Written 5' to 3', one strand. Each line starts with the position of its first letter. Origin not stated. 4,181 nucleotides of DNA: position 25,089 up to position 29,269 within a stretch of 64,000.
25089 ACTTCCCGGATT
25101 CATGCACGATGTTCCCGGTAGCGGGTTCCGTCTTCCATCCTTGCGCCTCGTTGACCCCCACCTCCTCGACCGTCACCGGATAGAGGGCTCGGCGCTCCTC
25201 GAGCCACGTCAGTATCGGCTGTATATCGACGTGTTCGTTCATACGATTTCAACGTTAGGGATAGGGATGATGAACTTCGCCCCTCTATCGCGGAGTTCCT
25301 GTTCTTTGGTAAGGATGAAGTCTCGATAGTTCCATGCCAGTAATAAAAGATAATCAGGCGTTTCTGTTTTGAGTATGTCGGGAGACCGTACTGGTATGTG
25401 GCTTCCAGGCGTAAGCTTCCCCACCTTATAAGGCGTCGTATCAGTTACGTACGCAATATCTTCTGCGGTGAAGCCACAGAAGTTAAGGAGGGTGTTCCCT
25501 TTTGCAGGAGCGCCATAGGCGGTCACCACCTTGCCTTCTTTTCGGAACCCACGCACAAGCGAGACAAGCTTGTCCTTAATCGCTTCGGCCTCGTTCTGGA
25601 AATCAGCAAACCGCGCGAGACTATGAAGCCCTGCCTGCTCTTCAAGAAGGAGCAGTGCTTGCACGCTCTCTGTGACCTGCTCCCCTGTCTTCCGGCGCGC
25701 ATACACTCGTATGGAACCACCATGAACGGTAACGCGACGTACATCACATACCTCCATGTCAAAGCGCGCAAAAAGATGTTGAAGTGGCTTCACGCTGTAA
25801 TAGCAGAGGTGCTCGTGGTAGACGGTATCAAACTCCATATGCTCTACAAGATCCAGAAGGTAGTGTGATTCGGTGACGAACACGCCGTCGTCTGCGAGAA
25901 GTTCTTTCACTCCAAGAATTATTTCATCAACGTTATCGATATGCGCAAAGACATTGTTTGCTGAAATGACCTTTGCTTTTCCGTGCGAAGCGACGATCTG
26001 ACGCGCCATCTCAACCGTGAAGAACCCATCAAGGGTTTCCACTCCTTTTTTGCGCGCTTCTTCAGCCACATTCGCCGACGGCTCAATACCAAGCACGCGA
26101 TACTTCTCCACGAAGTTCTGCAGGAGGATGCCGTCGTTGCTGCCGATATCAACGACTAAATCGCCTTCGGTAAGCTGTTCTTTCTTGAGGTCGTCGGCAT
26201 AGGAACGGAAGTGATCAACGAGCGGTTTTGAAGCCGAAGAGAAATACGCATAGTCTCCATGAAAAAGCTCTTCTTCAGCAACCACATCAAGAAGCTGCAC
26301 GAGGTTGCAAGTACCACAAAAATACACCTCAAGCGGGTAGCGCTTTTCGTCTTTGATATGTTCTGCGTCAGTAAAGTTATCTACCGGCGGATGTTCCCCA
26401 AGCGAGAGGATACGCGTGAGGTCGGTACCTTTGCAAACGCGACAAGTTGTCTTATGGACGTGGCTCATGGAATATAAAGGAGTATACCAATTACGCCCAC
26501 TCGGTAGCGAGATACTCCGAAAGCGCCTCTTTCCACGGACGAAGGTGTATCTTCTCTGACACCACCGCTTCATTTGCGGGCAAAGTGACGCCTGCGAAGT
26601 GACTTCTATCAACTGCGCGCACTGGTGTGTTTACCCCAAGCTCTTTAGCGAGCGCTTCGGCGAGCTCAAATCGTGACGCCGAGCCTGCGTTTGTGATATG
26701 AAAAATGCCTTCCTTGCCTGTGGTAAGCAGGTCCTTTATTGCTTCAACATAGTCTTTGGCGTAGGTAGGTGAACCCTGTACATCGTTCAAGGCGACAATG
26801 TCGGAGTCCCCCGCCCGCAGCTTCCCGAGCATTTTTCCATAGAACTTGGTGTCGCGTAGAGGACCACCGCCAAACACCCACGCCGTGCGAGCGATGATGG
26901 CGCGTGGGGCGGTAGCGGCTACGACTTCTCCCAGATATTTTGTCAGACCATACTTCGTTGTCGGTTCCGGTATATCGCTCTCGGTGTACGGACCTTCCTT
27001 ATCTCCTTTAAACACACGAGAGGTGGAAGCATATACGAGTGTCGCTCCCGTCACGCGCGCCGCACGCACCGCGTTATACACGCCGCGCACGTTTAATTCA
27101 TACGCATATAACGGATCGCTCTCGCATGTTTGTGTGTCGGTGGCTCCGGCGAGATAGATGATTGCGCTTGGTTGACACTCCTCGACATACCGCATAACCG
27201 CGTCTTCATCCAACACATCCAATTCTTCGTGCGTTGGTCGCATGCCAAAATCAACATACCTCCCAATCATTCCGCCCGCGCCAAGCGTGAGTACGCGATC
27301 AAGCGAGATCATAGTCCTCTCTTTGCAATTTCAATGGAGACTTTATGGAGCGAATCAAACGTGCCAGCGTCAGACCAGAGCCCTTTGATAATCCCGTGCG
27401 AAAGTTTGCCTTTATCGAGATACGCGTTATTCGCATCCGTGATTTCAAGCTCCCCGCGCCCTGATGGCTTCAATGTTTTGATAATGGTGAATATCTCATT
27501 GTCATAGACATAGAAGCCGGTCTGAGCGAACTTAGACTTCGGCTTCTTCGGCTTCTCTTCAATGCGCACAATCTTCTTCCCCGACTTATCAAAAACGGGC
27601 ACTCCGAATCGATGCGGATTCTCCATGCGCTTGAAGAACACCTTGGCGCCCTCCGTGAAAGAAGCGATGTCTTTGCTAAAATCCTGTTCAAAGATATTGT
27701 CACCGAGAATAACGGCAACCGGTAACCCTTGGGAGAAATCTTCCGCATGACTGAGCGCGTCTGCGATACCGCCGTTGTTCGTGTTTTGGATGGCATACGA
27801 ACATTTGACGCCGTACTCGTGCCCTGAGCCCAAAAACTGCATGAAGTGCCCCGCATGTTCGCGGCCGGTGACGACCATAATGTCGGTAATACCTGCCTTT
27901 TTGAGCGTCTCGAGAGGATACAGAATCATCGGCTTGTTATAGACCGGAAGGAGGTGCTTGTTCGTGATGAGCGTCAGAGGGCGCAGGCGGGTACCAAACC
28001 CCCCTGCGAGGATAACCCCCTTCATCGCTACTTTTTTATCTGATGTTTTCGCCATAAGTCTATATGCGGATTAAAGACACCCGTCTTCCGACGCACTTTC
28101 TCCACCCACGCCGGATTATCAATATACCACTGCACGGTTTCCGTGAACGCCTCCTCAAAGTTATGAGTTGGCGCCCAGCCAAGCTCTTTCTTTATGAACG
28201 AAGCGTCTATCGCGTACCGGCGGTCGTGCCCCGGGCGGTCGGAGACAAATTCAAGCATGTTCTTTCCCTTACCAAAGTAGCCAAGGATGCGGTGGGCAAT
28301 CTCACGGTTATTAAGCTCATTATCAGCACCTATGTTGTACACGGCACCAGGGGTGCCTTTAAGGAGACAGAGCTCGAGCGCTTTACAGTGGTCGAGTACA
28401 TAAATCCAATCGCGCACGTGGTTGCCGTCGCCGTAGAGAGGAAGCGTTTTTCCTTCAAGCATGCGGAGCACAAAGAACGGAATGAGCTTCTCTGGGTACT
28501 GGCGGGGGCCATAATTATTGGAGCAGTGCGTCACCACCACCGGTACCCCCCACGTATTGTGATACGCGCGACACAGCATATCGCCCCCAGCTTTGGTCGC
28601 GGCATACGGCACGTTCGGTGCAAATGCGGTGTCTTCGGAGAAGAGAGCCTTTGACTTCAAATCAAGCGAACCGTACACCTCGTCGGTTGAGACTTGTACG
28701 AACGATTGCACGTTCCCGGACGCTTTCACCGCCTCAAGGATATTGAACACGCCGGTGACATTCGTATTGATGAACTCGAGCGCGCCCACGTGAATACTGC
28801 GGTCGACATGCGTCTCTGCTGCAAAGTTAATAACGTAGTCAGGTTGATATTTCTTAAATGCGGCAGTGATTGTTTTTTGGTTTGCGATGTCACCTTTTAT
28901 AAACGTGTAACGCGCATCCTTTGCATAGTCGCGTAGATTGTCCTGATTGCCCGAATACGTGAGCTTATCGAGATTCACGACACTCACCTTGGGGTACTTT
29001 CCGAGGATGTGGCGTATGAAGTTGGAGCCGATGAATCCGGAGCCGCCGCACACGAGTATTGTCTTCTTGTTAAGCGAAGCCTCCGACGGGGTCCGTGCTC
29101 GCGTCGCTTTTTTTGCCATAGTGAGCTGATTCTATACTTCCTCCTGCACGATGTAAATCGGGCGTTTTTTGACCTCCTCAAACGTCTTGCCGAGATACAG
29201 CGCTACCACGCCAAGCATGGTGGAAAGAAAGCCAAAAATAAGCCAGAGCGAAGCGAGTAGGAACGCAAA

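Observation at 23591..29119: dTDP branched-chain 2,6-dideoxysugar (mycarose-like) pathway with a half-size 2,3-dehydratase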

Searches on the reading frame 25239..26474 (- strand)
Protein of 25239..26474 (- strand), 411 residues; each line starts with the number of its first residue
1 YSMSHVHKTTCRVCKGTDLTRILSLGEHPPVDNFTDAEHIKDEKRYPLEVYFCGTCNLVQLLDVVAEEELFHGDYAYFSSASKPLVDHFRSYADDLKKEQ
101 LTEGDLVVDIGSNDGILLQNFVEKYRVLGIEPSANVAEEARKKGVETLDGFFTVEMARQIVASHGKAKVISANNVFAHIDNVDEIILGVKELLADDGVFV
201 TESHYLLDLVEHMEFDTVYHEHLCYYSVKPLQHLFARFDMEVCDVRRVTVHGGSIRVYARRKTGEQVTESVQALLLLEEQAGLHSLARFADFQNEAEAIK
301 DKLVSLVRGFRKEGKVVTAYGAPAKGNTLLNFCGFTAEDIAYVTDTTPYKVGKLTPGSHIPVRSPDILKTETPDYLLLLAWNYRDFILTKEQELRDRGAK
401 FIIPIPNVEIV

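Call 3: search_protein_families(library=pfam, proteins=[window:25239-26474:-], max_evalue=0.01)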
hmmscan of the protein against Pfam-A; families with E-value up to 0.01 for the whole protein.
window:25239-26474:- (411 aa): 8 families
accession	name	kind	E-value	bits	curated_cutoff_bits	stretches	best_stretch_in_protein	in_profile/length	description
PF08484.17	Methyltransf_14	-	1.7e-56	190.9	23.5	1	250-406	2-160/160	C-methyltransferase C-terminal domain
PF08421.16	Methyltransf_13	-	5.8e-20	71.7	31.3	1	11-71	1-62/62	Putative zinc binding domain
PF13489.12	Methyltransf_23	-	8.3e-16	58.6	27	1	101-242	20-161/164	Methyltransferase domain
PF08242.18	Methyltransf_12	-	7.5e-09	36.6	30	1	108-199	1-98/98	Methyltransferase domain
PF13649.12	Methyltransf_25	-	1.5e-05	26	27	1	107-197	1-97/97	Methyltransferase domain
PF08241.18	Methyltransf_11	-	2.1e-05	25.5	21.2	1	108-200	1-94/95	Methyltransferase domain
PF13847.12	Methyltransf_31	-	0.00025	21.2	27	1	103-214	3-123/145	Methyltransferase domain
PF02353.26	CMAS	-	0.0051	16.6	27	1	93-203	52-166/273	Mycolic acid cyclopropane synthetase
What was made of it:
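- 25239..26468 (-): Sugar 3-C-methyltransferase (MtmC/TylC3/KijD1/TcaB9 type), 409 aa from the ATG at 26468. Zn-ribbon PF08421 + SAM MT PF13489 + PF08484 (call 3).
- Checked: 25239-26468, C-methyltransferase: PF08421 + PF13489 + PF08484 (call 3).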

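Call 4: search_protein_families(library=ncbifam, proteins=[window:25239-26474:-], max_evalue=0.01)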
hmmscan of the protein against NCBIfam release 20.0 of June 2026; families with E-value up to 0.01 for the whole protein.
window:25239-26474:- (411 aa): 3 families
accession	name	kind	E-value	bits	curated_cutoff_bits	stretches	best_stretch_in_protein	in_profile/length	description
NF045667.1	MTase_DVU1556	equivalog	0.00019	21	155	1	100-201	19-119/213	DVU_1556 family methyltransferase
TIGR01983.1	UbiG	equivalog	0.00023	20.5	102.95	1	100-200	46-150/228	bifunctional 2-polyprenyl-6-hydroxyphenol methylase/3-demethylubiquinol 3-O-methyltransferase UbiG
NF005379.0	PRK06922.1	equivalog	0.0019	16.6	602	1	86-145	400-463/677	class I SAM-dependent methyltransferase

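Call 21: search_solved_structures(query=window:25239-26474:-, max_evalue=0.001)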
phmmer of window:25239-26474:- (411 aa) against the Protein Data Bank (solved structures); distinct sequences matched with E-value up to 0.001: 10.
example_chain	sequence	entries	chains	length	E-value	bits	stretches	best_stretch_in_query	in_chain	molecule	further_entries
4rv9_A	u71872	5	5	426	1.3e-100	340.2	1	9-410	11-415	D-mycarose 3-C-methyltransferase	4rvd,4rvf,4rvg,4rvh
3ndi_A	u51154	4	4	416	2.1e-86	293.5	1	8-410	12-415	Methyltransferase | TcaB9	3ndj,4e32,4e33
4e2y_A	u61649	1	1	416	5.4e-86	292.1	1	8-410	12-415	TcaB9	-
5t64_A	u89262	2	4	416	7.2e-86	291.7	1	9-410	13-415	Sugar 3-C-methyl transferase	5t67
4e31_A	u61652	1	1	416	7.4e-86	291.6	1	8-410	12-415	TcaB9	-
4e2x_A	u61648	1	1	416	7.4e-86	291.6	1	8-410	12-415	TcaB9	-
4e2z_A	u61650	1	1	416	1.9e-85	290.2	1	8-410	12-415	TcaB9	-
4e2w_A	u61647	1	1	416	1.9e-85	290.2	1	8-410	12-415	TcaB9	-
4e30_A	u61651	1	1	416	5.1e-85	288.9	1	8-410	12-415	TcaB9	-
5t6b_A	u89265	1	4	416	1.7e-84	287.1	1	9-410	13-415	Sugar 3-C-methyl transferase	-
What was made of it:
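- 25239..26468 (-): MtmC (4rv9) 340 bits, TcaB9 293, KijD1 292, all aligned end to end (call 21).
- On Sugar 3-C-methyltransferase (MtmC/TylC3/KijD1/TcaB9): End-to-end alignment to MtmC at 340 bits (call 21).
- Checked: The best solved relative is MtmC, the D-mycarose 3-C-methyltransferase (4rv9), at 340 bits (call 21).
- MtmC, the D-mycarose 3-C-methyltransferase, is the best solved relative of the methyltransferase (call 21).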

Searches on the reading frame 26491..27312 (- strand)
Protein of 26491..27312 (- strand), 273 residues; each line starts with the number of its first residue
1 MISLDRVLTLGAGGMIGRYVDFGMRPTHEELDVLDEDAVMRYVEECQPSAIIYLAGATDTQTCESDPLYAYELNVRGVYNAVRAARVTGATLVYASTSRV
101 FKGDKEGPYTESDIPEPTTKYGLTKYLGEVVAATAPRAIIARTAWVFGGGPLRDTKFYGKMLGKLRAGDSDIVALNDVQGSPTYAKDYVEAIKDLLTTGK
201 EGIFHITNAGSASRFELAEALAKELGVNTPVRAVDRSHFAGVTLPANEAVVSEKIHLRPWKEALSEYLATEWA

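Call 3: search_protein_families(library=pfam, proteins=[window:26491-27312:-], max_evalue=0.01)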
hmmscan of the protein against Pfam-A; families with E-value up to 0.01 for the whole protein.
window:26491-27312:- (273 aa): 5 families
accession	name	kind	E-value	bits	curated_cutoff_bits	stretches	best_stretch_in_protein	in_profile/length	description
PF04321.23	RmlD_sub_bind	-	5.1e-52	177.2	27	1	7-269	3-283/287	RmlD substrate binding domain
PF01370.27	Epimerase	-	7.8e-22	78.3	20.9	1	29-202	46-231/240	NAD dependent epimerase/dehydratase family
PF16363.11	GDP_Man_Dehyd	-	3.8e-16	59.9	27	1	30-233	58-274/332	GDP-mannose 4,6 dehydratase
PF02719.21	Polysacc_synt_2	-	0.00044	20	20.2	1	32-99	62-130/293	Polysaccharide biosynthesis protein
PF07993.18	NAD_binding_4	-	0.0039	16.8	20.1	0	69-147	107-208/258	Male sterility protein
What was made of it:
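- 26491..27312 (-): RmlD-fold NAD(P)H reductase, putative 4-ketoreductase, 273 aa. PF04321 E 5.1e-52 (call 3).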

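Call 4: search_protein_families(library=ncbifam, proteins=[window:26491-27312:-], max_evalue=0.01)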
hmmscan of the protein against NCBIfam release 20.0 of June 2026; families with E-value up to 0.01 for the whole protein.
window:26491-27312:- (273 aa): 15 families
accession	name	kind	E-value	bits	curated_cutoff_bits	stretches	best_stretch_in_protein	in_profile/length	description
TIGR01214.1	rmlD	equivalog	1e-47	162.6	224.05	1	6-268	1-282/285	dTDP-4-dehydrorhamnose reductase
NF007440.0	PRK09987.1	equivalog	4.3e-21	75.5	308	1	27-228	34-240/299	dTDP-4-dehydrorhamnose reductase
TIGR01179.1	galE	equivalog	8e-13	47.9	262.3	1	30-131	53-155/332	UDP-glucose 4-epimerase GalE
TIGR02197.1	heptose_epim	equivalog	5.2e-07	29.1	274.6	1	31-132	47-149/316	ADP-glyceromanno-heptose 6-epimerase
TIGR01181.1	dTDP_gluc_dehyt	equivalog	1.6e-06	27.4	365.1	1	29-226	55-262/321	dTDP-glucose 4,6-dehydratase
NF007956.0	PRK10675.1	subfamily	5.7e-06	25.7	394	1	23-131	49-159/338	UDP-glucose 4-epimerase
TIGR02622.1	CDP_4_6_dhtase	equivalog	0.00018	20.7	278.45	1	31-134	61-167/352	CDP-glucose 4,6-dehydratase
TIGR01472.1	gmd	equivalog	0.00019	20.8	415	1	32-228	62-271/342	GDP-mannose 4,6-dehydratase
NF043036.1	ErythonDh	equivalog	0.00071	18.9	325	1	28-132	56-160/321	D-erythronate dehydrogenase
NF011728.1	PRK15181.1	equivalog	0.00075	18.6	760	1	63-137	106-181/348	Vi polysaccharide biosynthesis UDP-N-acetylglucosaminuronic acid C-4 epimerase TviC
TIGR01746.1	Thioester-redct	subfamily_domain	0.0035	16.6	213.35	1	73-138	111-183/371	thioester reductase domain-containing protein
NF007582.0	PRK10217.1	equivalog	0.0064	15.6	698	0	25-93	52-120/355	dTDP-glucose 4,6-dehydratase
NF008872.0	PRK11908.1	equivalog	0.0066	15.5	294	0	39-102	62-123/349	bifunctional UDP-4-keto-pentose/UDP-xylose synthase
TIGR04180.1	EDH_00030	hypoth_equivalog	0.0072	15.4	475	0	32-132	57-156/297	NAD-dependent 4,6-dehydratase LegB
NF007490.0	PRK10084.1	subfamily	0.0073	15.3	649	0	24-88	50-114/361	dTDP-glucose 4,6-dehydratase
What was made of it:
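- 26491..27312 (-): TIGR01214 162.6 bits, below the cutoff of 224 (call 4).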

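Call 22: search_solved_structures(query=window:26491-27312:-, max_evalue=1e-10)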
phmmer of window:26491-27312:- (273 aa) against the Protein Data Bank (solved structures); distinct sequences matched with E-value up to 1e-10: 13.
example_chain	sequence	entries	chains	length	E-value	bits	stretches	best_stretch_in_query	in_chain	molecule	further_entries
5u9c_A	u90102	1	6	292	1.3e-32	116.6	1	6-249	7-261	dTDP-4-dehydrorhamnose Reductase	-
3sc6_A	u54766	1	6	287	7.4e-29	104.3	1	5-241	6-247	dTDP-4-dehydrorhamnose reductase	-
1vl0_A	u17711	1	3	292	3.5e-25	92.3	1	6-268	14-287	DTDP-4-dehydrorhamnose reductase, rfbD ortholog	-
8g22_A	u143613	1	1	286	1.6e-24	90.1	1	29-268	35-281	dTDP-4-dehydrorhamnose reductase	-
4wpg_A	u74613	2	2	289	8.5e-23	84.4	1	28-255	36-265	dTDP-4-dehydrorhamnose reductase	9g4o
2ggs_A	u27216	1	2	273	1.6e-22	83.5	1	30-236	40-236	273aa long hypothetical dTDP-4-dehydrorhamnose reductase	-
4ndn_E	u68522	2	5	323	2.2e-18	70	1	24-251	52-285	Methionine adenosyltransferase 2 subunit beta | Isoform 2 of Methionine adenosyltransferase 2 subunit beta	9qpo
4ktt_E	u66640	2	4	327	2.3e-18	69.9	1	24-251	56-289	Methionine adenosyltransferase 2 subunit beta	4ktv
2ydx_A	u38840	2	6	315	2.3e-18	69.9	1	24-251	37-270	METHIONINE ADENOSYLTRANSFERASE 2 SUBUNIT BETA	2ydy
30gd_E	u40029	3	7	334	2.5e-18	69.8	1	24-251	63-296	Isoform 1 of Methionine adenosyltransferase 2 subunit beta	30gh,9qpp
1kbz_A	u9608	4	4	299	8.7e-18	68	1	37-221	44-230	dTDP-glucose oxidoreductase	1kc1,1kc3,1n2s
9gpi_D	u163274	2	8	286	4e-14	56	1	23-232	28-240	dTDP-4-dehydrorhamnose reductase, putative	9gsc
8ctr_A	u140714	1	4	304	1e-11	48.1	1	32-227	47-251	dTDP-4-dehydrorhamnose reductase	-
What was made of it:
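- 26491..27312 (-): The best solved relatives are dTDP-4-dehydrorhamnose reductases, E 1e-32 (call 22).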

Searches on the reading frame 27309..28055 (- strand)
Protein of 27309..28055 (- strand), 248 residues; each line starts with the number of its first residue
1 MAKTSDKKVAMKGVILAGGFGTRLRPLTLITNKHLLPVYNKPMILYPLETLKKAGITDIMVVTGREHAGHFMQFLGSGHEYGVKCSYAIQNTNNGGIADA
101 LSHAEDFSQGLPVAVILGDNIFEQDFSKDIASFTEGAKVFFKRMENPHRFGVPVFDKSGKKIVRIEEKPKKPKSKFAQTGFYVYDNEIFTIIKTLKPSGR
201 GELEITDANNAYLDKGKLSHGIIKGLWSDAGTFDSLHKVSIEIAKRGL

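Call 3: search_protein_families(library=pfam, proteins=[window:27309-28055:-], max_evalue=0.01)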
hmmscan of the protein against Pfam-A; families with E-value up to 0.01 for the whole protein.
window:27309-28055:- (248 aa): 2 families
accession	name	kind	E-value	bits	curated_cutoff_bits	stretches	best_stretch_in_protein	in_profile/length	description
PF00483.29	NTP_transferase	-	1.2e-56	192.4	21.2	1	12-244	1-243/245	Nucleotidyl transferase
PF12804.13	NTP_transf_3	-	2.1e-11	44.7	27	1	13-132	1-109/160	MobA-like NTP transferase domain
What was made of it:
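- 27309..28055 (-): Short glucose-1-phosphate nucleotidylyltransferase (RmlA-like, 248 aa). PF00483 E 1.2e-56 over the full profile (call 3).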

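Call 4: search_protein_families(library=ncbifam, proteins=[window:27309-28055:-], max_evalue=0.01)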
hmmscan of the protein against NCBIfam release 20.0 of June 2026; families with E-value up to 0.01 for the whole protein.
window:27309-28055:- (248 aa): 35 families (the best 25 are shown)
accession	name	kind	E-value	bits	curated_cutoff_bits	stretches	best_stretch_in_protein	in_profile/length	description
TIGR01207.1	rmlA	equivalog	9e-72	241.6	360.65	1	12-241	1-234/286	glucose-1-phosphate thymidylyltransferase RfbA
NF012024.0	PRK15480.1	equivalog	3.5e-62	210.2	588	1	11-244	4-241/292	glucose-1-phosphate thymidylyltransferase RfbA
TIGR01208.1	rmlA_long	equivalog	2.9e-61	207.3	320.25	1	12-241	1-232/353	glucose-1-phosphate thymidylyltransferase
TIGR03992.1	Arch_glmU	subfamily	7.8e-47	160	292.1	1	11-232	1-216/393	bifunctional sugar-1-phosphate nucleotidylyltransferase/acetyltransferase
NF041313.1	UDPGP_AglF_Halo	equivalog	3.2e-34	118.4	400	1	11-217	1-207/234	UTP--glucose-1-phosphate uridylyltransferase AglF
NF041173.1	Sug_nt_acttase_Thmprot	equivalog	1.8e-31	109.5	600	1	11-232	1-216/405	bifunctional sugar-1-phosphate nucleotidylyltransferase/acetyltransferase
TIGR01099.1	galU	equivalog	1.4e-24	87.1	326.8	2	11-67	2-58/261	UTP--glucose-1-phosphate uridylyltransferase GalU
NF052502.1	man1P_GTase_Rv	exception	2.3e-23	82.6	440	1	12-243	2-230/352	mannose-1-phosphate guanylyltransferase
NF045761.1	NAMPUrTaseMurU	equivalog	9.2e-23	81.3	250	1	11-239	1-223/226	N-acetylmuramate alpha-1-phosphate uridylyltransferase MurU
NF003670.0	PRK05293.1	equivalog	2.2e-15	56.5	470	1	10-245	4-260/382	glucose-1-phosphate adenylyltransferase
NF049965.1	GlMnHpPGnyltfHddC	equivalog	1.8e-14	53.9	300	1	11-192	1-175/221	D-glycero-D-manno-heptose 1-phosphate guanosyltransferase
NF009928.0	PRK13389.1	equivalog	2.8e-14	53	548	2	7-64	6-62/302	UTP--glucose-1-phosphate uridylyltransferase GalU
NF041135.1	IPPtranDIPPsyn_Thcocales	equivalog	2.7e-12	46.4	580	1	11-240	1-214/419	bifunctional L-myo-inositol-1-phosphate cytidylyltransferase/CDP-L-myo-inositol myo-inositolphosphotransferase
TIGR02091.1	glgC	equivalog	3.8e-12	46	424.9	1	13-245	3-261/364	glucose-1-phosphate adenylyltransferase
NF007516.0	PRK10122.1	equivalog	4.2e-11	42.5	534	1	10-64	3-57/297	UTP--glucose-1-phosphate uridylyltransferase GalF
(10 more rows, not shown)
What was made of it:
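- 27309..28055 (-): TIGR01207 rmlA 241.6 bits, below the cutoff of 360.65 (call 4).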

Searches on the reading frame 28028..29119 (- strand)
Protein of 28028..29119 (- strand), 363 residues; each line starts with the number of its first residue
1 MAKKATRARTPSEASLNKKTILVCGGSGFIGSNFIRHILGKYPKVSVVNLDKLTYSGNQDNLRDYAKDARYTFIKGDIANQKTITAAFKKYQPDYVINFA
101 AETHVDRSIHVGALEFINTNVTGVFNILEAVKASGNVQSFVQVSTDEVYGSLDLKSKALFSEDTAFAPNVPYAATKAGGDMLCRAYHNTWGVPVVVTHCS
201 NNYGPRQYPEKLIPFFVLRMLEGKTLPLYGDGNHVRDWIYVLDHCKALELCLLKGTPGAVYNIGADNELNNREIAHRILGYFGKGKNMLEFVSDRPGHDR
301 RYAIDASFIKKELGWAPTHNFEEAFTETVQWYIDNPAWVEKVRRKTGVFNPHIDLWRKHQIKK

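Call 3: search_protein_families(library=pfam, proteins=[window:28028-29119:-], max_evalue=0.01)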
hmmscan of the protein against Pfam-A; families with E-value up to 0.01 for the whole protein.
window:28028-29119:- (363 aa): 9 families
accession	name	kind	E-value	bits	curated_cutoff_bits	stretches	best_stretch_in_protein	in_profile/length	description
PF16363.11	GDP_Man_Dehyd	-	1e-77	262.3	27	1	22-327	1-331/332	GDP-mannose 4,6 dehydratase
PF01370.27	Epimerase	-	6.5e-60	203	20.9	1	21-264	1-240/240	NAD dependent epimerase/dehydratase family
PF02719.21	Polysacc_synt_2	-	1.2e-18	67.8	20.2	1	21-147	1-130/293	Polysaccharide biosynthesis protein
PF04321.23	RmlD_sub_bind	-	2.3e-14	53.6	27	1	20-190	2-143/287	RmlD substrate binding domain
PF01073.25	3Beta_HSD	-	3.1e-12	46.6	22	1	22-241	1-218/280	3-beta hydroxysteroid dehydrogenase/isomerase family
PF07993.18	NAD_binding_4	-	3.2e-12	46.6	20.1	1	24-201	2-206/258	Male sterility protein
PF05368.20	NmrA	-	2.1e-05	24.7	27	1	18-141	2-103/298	NmrA-like family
PF13460.12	NAD_binding_10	-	2.4e-05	24.7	27.2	1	25-155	1-108/184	NAD(P)H-binding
PF00106.31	adh_short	-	8.9e-05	22.5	26.6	0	19-131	1-119/195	short chain dehydrogenase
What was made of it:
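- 28028..29119 (-): dTDP-glucose 4,6-dehydratase (RmlB), 363 aa. PF16363 E 1e-77 (call 3).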

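Call 4: search_protein_families(library=ncbifam, proteins=[window:28028-29119:-], max_evalue=0.01)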
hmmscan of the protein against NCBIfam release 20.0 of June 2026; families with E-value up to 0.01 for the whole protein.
window:28028-29119:- (363 aa): 44 families (the best 25 are shown)
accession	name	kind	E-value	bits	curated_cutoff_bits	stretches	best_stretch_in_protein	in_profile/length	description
TIGR01181.1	dTDP_gluc_dehyt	equivalog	2.5e-132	440.8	365.1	1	21-341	2-320/321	dTDP-glucose 4,6-dehydratase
NF007490.0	PRK10084.1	subfamily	9e-104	347.3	649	1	21-345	3-347/361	dTDP-glucose 4,6-dehydratase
NF007582.0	PRK10217.1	equivalog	1.6e-96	323.5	698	1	19-343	2-342/355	dTDP-glucose 4,6-dehydratase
TIGR04180.1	EDH_00030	hypoth_equivalog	7.6e-37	127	475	1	21-318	1-295/297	NAD-dependent 4,6-dehydratase LegB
TIGR01179.1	galE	equivalog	5.1e-34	117.6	262.3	1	21-335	2-328/332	UDP-glucose 4-epimerase GalE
TIGR02622.1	CDP_4_6_dhtase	equivalog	7e-26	91.2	278.45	1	17-334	3-332/352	CDP-glucose 4,6-dehydratase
NF007956.0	PRK10675.1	subfamily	1.3e-22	80.4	394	1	21-336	3-333/338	UDP-glucose 4-epimerase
NF011728.1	PRK15181.1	equivalog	3.3e-20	72.4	760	1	16-335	13-340/348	Vi polysaccharide biosynthesis UDP-N-acetylglucosaminuronic acid C-4 epimerase TviC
TIGR01472.1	gmd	equivalog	3.2e-17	62.8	415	1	68-283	53-269/342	GDP-mannose 4,6-dehydratase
TIGR03589.1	PseB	equivalog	9.9e-17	60.9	407.75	1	16-167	2-147/324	UDP-N-acetylglucosamine 4,6-dehydratase (inverting)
NF047922.1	GDPFucSynFcl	equivalog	4.4e-16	59.2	500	1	77-335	38-304/308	GDP-L-fucose synthase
TIGR02197.1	heptose_epim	equivalog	1.6e-14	53.8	274.6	1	21-333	1-314/316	ADP-glyceromanno-heptose 6-epimerase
TIGR01214.1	rmlD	equivalog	3.7e-13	49.2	224.05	1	20-188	1-140/285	dTDP-4-dehydrorhamnose reductase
NF043036.1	ErythonDh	equivalog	8.9e-12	44.8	325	1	21-186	3-163/321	D-erythronate dehydrogenase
NF008872.0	PRK11908.1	equivalog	2.5e-10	39.9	294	1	19-281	2-270/349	bifunctional UDP-4-keto-pentose/UDP-xylose synthase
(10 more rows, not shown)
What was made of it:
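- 28028..29119 (-): TIGR01181 440.8 bits, above the cutoff of 365.1 (call 4).
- Checked: 28028-29119, RmlB: TIGR01181 440.8 bits against a cutoff of 365 (call 4).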
